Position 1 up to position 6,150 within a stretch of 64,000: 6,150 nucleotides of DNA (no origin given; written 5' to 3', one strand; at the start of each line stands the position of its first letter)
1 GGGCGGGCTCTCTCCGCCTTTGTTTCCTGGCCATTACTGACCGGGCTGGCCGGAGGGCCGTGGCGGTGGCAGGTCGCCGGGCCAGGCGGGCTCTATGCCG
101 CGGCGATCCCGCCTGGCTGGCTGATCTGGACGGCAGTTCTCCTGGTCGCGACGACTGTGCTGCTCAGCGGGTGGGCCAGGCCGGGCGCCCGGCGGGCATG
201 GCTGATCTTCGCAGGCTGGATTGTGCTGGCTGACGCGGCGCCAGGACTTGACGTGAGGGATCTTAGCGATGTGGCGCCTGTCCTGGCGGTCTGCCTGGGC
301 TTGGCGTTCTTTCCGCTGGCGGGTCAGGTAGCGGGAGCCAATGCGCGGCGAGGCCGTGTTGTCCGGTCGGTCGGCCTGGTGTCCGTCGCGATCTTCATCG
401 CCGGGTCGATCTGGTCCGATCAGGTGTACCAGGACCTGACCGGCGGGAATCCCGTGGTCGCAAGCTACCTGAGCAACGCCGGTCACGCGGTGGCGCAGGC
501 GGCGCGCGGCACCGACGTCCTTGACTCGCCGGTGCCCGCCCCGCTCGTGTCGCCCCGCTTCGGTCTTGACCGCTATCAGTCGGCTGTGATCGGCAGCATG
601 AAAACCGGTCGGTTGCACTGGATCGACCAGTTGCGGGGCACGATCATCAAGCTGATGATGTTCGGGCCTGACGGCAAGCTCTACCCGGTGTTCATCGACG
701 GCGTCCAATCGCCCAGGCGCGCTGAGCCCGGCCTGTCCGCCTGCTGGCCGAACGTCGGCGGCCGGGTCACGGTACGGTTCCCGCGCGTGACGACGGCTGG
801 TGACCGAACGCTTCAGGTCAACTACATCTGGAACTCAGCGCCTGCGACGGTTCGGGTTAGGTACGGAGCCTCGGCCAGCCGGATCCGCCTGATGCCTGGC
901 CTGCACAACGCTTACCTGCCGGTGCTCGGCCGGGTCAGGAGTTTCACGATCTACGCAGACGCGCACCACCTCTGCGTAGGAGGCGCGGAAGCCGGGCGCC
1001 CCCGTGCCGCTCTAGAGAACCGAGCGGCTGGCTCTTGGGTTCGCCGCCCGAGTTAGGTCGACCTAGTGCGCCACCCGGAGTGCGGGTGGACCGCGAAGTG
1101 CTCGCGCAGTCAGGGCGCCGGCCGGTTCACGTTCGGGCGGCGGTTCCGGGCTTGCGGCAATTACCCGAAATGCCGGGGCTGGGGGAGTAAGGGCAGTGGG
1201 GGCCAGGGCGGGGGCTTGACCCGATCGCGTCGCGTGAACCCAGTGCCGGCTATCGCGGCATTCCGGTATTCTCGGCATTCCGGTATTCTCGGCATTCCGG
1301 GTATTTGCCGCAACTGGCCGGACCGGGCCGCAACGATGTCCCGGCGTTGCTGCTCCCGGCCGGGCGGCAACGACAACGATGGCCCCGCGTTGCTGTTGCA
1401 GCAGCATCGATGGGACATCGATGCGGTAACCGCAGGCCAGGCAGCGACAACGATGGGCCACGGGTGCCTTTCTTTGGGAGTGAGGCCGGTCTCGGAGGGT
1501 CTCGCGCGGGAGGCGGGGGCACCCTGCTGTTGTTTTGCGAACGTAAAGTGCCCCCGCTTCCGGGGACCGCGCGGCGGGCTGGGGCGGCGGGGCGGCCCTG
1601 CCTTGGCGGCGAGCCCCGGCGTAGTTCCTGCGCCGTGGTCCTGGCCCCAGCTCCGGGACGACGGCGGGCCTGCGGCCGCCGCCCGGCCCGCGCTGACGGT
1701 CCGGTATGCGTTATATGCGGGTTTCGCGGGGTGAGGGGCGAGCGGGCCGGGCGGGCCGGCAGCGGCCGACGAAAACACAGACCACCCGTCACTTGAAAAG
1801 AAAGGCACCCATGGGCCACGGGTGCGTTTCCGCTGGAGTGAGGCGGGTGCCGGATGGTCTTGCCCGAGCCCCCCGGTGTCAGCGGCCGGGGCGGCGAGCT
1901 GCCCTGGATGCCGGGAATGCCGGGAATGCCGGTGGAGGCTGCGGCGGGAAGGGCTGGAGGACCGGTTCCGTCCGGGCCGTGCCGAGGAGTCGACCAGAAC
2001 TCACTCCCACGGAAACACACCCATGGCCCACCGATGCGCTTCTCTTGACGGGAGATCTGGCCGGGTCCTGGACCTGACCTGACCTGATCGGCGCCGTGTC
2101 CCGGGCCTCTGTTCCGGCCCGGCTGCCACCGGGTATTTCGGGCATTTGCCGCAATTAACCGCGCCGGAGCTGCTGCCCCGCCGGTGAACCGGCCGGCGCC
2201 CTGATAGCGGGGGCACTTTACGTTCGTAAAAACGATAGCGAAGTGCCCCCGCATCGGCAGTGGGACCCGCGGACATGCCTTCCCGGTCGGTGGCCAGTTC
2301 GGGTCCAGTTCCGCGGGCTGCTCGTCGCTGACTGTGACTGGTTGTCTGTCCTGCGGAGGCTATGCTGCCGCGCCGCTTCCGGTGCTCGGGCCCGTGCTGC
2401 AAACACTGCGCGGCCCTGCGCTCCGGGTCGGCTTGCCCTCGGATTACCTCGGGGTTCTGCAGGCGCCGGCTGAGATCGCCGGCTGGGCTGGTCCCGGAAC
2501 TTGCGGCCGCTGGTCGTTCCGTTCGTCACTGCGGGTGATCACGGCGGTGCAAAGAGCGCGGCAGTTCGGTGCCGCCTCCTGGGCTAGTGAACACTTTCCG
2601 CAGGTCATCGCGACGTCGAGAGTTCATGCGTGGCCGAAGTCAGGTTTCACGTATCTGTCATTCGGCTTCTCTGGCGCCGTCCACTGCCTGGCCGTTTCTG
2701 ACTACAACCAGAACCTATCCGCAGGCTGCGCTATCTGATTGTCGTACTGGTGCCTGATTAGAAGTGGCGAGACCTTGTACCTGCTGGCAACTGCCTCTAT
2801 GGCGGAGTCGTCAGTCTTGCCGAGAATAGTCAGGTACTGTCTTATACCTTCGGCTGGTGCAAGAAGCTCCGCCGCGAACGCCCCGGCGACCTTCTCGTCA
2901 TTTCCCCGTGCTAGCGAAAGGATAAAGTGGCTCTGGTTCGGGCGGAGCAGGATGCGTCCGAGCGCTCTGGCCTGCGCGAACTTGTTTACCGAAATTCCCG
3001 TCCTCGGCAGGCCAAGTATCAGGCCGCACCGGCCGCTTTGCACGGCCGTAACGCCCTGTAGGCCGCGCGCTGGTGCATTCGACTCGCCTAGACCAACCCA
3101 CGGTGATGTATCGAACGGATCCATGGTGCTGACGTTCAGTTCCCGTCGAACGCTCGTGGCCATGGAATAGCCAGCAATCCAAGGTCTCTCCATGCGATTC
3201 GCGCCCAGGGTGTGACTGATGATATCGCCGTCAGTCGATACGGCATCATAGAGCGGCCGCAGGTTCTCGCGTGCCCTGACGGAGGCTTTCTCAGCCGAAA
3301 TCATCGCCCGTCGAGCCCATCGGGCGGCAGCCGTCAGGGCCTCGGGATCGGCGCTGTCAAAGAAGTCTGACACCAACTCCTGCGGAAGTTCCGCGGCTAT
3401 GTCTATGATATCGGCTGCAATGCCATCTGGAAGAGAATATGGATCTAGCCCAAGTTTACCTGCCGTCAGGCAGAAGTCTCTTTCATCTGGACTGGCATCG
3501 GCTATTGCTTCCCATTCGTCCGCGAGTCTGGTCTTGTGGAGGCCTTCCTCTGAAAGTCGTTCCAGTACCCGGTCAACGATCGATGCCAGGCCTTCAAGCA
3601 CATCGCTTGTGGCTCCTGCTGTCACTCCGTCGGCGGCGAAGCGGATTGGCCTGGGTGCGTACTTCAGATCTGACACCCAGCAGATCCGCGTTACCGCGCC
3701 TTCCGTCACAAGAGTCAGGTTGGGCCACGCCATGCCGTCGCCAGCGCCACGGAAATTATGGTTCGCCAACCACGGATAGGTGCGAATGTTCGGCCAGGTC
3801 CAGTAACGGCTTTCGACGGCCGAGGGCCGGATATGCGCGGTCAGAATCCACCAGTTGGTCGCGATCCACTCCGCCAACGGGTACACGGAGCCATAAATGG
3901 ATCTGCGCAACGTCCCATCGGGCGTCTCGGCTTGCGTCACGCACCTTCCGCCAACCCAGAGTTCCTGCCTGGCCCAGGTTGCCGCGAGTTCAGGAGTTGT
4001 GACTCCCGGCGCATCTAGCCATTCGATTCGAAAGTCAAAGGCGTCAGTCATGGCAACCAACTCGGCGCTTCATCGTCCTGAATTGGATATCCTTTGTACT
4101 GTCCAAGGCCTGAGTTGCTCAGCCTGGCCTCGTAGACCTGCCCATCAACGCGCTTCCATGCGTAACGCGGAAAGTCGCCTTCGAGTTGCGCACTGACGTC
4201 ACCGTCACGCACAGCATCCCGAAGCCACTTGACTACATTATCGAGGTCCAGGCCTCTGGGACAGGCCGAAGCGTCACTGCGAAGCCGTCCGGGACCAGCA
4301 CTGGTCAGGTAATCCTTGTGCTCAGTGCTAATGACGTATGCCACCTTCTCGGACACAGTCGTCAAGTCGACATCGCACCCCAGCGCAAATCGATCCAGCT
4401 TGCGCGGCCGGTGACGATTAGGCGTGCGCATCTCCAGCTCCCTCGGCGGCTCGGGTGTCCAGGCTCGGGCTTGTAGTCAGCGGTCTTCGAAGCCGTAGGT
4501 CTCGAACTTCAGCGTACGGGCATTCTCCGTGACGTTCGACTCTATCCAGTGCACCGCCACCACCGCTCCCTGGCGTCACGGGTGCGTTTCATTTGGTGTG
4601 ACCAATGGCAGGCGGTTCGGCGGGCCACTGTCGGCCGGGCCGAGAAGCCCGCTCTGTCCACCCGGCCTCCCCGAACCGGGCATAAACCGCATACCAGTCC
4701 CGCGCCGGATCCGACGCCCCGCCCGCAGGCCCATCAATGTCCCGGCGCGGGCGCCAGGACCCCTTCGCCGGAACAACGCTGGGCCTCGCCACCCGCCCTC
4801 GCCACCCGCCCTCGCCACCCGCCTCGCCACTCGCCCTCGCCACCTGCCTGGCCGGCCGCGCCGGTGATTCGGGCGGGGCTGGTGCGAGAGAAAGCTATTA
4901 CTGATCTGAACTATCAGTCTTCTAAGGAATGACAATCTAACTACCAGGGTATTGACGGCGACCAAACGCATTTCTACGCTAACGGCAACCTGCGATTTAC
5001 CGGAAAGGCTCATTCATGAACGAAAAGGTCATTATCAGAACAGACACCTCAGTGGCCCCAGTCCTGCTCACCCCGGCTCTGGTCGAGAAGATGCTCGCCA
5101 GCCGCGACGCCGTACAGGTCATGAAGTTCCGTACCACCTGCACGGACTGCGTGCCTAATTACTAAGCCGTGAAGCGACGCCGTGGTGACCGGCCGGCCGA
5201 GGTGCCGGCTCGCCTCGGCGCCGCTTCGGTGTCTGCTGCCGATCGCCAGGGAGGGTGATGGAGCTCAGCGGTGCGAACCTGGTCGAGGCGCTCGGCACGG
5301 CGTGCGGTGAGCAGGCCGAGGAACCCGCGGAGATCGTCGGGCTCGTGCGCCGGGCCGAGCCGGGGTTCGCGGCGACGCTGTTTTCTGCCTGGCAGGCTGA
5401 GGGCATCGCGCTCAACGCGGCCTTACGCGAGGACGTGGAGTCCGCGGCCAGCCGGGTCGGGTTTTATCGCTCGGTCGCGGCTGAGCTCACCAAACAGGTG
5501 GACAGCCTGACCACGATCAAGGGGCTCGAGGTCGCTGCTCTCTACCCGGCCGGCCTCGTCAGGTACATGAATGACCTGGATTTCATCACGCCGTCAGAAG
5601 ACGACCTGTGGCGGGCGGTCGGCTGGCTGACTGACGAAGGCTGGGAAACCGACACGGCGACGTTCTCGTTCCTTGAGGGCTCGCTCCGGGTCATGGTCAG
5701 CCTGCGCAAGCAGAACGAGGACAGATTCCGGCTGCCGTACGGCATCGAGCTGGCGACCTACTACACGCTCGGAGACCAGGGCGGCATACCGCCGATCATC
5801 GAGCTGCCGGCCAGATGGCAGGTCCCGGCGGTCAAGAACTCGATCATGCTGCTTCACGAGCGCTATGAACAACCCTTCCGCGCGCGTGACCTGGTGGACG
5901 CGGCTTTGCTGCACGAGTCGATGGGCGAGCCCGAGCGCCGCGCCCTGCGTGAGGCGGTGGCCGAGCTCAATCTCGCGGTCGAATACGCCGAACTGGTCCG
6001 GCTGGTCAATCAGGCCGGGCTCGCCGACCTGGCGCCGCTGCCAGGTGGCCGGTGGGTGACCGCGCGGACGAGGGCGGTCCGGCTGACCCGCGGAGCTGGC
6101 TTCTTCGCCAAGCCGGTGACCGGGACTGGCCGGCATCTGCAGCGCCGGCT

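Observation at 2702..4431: Lower-G+C two-gene islet encodes an unknown 127-aa protein plus a dead ImmA/IrrE (M78) pseudo-peptidase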

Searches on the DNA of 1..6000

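Call 53: search_rna_families(source=window, start=1, end=6000, threshold=evalue, max_evalue=0.1)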
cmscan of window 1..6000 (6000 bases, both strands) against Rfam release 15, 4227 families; matches with E-value up to 0.1: 0.
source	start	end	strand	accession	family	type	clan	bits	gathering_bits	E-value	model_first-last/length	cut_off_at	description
